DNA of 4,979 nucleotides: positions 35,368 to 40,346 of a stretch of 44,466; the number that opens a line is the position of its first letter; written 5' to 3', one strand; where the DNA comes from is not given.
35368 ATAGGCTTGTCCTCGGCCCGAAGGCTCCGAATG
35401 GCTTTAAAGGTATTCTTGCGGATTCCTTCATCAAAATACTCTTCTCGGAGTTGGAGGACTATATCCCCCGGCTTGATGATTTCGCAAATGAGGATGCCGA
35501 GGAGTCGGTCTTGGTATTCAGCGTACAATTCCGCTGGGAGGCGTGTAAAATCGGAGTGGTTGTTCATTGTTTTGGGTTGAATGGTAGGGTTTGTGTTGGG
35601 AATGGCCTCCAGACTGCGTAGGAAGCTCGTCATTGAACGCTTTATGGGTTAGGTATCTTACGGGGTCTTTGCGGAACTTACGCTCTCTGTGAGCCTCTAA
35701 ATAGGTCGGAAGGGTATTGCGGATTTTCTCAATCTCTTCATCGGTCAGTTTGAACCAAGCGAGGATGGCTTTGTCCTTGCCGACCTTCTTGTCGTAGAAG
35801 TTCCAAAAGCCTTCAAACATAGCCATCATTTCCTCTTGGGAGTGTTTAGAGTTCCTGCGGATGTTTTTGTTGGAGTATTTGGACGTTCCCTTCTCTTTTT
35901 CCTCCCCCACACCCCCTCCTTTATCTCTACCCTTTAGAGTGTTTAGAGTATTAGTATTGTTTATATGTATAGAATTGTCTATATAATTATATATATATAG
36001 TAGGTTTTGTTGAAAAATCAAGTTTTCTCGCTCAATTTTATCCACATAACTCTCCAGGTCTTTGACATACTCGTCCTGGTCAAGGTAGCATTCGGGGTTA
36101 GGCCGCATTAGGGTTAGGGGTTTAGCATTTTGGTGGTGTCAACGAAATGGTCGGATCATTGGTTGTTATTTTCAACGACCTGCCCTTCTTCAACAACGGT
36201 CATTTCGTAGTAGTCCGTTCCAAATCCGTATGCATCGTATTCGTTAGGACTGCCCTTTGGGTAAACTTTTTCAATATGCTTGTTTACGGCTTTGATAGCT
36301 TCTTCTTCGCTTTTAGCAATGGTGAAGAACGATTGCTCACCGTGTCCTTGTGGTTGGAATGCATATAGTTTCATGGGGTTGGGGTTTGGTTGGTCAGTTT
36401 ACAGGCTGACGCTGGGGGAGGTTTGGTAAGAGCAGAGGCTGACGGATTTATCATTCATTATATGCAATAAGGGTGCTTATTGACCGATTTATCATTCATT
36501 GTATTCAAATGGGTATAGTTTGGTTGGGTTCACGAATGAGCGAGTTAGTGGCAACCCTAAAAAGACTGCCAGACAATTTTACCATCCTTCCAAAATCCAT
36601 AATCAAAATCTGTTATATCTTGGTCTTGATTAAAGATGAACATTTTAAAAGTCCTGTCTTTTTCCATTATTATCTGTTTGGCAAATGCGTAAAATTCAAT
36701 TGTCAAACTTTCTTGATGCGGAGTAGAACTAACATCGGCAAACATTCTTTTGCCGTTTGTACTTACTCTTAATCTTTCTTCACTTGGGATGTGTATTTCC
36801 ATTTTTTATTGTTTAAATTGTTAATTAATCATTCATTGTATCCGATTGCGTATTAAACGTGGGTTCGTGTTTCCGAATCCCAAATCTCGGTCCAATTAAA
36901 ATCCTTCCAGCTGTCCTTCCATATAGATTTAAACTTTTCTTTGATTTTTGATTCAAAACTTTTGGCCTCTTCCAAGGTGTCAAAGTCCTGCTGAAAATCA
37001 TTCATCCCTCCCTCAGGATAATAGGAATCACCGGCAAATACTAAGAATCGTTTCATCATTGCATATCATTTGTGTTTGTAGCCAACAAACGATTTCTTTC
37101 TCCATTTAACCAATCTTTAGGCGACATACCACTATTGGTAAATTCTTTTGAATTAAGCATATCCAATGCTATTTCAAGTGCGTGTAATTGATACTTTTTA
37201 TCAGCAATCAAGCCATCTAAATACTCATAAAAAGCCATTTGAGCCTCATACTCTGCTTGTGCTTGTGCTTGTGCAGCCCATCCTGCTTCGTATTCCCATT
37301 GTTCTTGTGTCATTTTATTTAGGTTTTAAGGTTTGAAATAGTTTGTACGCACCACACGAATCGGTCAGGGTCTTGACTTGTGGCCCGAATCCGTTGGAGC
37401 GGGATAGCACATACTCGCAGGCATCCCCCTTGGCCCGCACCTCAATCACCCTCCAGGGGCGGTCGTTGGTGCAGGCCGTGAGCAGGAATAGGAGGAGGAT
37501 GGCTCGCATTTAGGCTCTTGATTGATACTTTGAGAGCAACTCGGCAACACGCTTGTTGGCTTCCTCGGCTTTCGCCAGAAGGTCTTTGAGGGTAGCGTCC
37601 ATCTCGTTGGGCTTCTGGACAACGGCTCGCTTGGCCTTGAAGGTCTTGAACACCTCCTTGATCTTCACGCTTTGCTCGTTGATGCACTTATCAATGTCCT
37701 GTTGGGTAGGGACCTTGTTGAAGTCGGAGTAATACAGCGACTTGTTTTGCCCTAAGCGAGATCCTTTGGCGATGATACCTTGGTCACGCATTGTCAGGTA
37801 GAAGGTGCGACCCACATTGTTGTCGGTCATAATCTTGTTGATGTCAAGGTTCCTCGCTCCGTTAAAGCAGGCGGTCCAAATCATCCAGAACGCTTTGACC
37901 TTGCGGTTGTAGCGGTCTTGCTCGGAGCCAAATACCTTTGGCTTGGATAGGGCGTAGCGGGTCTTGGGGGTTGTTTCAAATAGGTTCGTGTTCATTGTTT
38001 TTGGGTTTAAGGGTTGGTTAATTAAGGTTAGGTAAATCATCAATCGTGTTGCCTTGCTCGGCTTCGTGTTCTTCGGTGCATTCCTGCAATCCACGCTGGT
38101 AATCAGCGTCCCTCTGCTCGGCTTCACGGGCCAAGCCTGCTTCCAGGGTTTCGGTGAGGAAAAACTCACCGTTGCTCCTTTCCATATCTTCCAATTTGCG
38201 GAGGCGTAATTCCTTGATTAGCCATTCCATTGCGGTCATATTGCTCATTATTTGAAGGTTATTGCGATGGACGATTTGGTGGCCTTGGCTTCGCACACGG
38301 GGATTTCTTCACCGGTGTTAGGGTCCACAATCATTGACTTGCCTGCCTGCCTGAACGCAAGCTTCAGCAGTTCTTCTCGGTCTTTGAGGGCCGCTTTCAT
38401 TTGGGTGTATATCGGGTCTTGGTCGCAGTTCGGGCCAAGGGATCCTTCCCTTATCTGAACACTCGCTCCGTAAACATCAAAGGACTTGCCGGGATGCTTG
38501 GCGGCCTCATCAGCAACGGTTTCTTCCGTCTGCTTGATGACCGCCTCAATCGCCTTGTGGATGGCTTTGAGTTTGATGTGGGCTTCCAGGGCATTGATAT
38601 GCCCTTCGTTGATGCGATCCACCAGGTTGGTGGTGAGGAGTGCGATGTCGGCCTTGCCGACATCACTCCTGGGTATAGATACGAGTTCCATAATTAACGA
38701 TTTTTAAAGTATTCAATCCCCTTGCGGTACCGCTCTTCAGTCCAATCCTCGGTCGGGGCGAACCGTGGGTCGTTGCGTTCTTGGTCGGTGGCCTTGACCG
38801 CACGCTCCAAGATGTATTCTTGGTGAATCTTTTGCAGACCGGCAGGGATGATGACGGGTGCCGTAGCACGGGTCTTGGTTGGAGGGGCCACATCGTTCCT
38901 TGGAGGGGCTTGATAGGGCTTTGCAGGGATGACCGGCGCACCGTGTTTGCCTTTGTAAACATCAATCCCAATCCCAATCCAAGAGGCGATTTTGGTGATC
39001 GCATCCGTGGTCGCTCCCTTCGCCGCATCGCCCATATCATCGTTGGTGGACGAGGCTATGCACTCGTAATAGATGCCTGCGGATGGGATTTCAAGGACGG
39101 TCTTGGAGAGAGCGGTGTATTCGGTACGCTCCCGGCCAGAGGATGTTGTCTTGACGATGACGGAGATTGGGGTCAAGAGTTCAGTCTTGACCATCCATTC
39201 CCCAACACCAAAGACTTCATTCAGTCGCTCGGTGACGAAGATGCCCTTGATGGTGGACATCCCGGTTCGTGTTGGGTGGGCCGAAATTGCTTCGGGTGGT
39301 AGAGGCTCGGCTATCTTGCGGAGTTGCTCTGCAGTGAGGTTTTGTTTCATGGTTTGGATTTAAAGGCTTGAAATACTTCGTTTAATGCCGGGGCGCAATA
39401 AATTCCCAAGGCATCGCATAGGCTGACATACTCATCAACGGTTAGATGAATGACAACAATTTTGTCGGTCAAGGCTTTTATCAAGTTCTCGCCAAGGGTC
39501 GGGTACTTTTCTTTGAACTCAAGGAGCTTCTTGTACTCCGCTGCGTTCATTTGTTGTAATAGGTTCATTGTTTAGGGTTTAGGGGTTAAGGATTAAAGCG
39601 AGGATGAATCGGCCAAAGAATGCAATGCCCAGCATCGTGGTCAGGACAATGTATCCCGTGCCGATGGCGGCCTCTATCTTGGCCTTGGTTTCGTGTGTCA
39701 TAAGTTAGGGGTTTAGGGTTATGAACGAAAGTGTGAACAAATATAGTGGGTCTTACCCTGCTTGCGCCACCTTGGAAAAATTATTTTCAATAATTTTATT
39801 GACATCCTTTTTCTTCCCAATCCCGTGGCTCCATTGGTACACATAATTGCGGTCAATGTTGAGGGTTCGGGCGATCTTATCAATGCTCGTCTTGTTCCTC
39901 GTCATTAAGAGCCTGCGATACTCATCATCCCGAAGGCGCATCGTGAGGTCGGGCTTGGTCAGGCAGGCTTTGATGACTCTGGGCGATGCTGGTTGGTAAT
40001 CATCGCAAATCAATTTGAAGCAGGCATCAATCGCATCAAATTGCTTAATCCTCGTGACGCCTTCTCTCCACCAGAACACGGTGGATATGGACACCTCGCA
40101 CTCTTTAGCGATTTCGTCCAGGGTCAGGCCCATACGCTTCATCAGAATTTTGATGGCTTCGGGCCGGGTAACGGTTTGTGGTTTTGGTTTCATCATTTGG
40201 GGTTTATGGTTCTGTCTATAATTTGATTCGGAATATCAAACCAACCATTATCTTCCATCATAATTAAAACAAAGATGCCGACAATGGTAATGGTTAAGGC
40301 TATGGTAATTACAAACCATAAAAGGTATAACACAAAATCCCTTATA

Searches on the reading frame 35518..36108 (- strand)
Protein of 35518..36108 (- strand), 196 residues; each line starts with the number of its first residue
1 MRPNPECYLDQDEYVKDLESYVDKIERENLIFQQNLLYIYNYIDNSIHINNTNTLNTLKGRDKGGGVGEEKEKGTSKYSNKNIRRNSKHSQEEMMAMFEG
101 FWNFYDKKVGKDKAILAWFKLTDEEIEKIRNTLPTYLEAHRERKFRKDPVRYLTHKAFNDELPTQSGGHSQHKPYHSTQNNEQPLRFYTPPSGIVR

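Call 28: search_protein_families(library=phrogs, proteins=[window:35518-36108:-], max_evalue=0.001)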
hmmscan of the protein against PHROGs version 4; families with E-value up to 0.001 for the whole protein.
window:35518-36108:- (196 aa): 4 families
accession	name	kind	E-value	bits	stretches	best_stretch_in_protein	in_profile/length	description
phrog_270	-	DNA, RNA and nucleotide metabolism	3.4e-14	54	1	56-173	151-263/383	replication initiation protein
phrog_9474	-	DNA, RNA and nucleotide metabolism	1.7e-08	35.4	1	69-177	151-264/288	replication initiation protein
phrog_9327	-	DNA, RNA and nucleotide metabolism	1.3e-05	26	1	73-170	148-250/276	primosomal protein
phrog_16304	-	unknown function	1.7e-05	25.9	1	68-160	110-214/244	-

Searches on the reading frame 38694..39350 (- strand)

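Call 28: search_protein_families(library=phrogs, proteins=[window:38694-39350:-], max_evalue=0.001)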
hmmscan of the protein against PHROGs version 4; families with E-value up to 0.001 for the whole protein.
window:38694-39350:- (218 aa): 1 family
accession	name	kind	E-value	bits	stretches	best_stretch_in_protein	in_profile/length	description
phrog_7838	-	DNA, RNA and nucleotide metabolism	4.9e-05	24.1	1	29-135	28-146/242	exonuclease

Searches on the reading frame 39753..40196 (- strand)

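Call 28: search_protein_families(library=phrogs, proteins=[window:39753-40196:-], max_evalue=0.001)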
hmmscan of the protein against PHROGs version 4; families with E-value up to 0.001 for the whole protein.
window:39753-40196:- (147 aa): 15 families
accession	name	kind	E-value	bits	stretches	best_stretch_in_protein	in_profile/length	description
phrog_15357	-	unknown function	1.5e-06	29.5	1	16-66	34-84/120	-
phrog_2538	-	head and packaging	6.2e-06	27.3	0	13-44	9-39/129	terminase small subunit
phrog_8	-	transcription regulation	8.9e-06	26.4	0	12-49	78-114/346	transcriptional regulator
phrog_5301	-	transcription regulation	1.5e-05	26.2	0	18-46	15-43/132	transcriptional repressor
phrog_7950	-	transcription regulation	4.9e-05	24.3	1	6-49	3-46/68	transcriptional repressor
phrog_36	-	transcription regulation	7.6e-05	23.4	0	101-124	154-176/220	transcriptional regulator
phrog_2328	-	transcription regulation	0.00011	23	0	15-54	20-59/128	transcriptional repressor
phrog_2104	-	unknown function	0.00012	23.2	0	3-48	32-77/103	-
phrog_4779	-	transcription regulation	0.00025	22.5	0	10-52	2-44/98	transcriptional regulator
phrog_16553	-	transcription regulation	0.00037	21.5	0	19-47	18-46/92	transcriptional repressor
phrog_8446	-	DNA, RNA and nucleotide metabolism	0.0004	21.1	1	13-134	18-106/211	HNH endonuclease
phrog_3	-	transcription regulation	0.00048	21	0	7-57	85-132/430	transcriptional repressor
phrog_2967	-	transcription regulation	0.00054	20.6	0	2-56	2-55/225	transcriptional regulator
phrog_4494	-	unknown function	0.00056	21.4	0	98-134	14-50/109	-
phrog_2439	-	transcription regulation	0.00077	19.4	0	9-49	6-46/367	transcriptional regulator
